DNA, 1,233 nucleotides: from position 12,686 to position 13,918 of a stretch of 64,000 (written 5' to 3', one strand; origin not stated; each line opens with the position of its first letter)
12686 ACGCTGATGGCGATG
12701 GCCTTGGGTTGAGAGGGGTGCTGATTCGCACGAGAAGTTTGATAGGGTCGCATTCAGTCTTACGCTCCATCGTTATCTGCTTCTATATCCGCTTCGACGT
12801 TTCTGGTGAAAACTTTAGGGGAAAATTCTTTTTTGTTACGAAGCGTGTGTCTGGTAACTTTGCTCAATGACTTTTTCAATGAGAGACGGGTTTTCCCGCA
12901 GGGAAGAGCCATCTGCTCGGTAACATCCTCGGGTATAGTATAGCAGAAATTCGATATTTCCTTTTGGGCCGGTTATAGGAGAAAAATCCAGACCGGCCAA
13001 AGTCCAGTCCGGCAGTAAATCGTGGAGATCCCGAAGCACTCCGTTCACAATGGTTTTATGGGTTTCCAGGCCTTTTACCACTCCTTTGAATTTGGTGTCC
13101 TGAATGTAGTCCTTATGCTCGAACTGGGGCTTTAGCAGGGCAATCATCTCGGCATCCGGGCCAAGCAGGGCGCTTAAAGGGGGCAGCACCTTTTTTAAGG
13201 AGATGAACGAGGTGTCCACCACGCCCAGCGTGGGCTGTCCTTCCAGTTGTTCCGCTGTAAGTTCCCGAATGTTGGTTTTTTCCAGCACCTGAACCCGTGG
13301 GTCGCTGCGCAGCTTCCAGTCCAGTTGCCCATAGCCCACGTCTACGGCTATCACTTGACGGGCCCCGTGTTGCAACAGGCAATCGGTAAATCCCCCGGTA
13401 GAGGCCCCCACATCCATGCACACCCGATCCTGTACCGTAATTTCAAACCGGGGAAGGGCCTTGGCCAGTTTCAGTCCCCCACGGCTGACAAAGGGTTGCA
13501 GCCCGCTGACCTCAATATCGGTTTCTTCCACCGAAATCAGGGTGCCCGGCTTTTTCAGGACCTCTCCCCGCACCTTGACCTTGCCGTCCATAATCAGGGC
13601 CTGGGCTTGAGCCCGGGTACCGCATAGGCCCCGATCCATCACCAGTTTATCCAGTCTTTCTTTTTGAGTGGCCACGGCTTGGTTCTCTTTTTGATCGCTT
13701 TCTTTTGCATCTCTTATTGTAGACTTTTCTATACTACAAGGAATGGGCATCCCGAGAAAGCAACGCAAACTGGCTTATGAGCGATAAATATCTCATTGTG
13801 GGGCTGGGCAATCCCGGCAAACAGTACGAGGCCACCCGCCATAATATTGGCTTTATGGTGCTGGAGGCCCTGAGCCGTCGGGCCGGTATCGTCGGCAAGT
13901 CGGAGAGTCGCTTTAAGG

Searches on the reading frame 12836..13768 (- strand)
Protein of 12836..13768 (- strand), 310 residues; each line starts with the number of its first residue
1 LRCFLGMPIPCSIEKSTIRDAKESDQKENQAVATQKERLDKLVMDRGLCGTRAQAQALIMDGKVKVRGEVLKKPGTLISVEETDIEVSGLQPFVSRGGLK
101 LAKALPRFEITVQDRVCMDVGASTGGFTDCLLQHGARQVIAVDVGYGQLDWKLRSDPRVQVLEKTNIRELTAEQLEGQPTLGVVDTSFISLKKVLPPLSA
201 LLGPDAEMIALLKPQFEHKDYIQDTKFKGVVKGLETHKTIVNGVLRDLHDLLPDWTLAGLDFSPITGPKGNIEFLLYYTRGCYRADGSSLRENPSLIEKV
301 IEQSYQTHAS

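Call 69: search_protein_families(library=pfam, proteins=[window:12836-13768:-], max_evalue=0.00001)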
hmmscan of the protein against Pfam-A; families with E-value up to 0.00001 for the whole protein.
window:12836-13768:- (310 aa): 2 families
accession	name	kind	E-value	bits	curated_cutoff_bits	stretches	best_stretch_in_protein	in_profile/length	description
PF01728.25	FtsJ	-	1.1e-34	120.3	24.1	1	93-277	1-178/181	FtsJ-like methyltransferase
PF01479.30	S4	-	2.9e-10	40.1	22.8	1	37-82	1-46/48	S4 domain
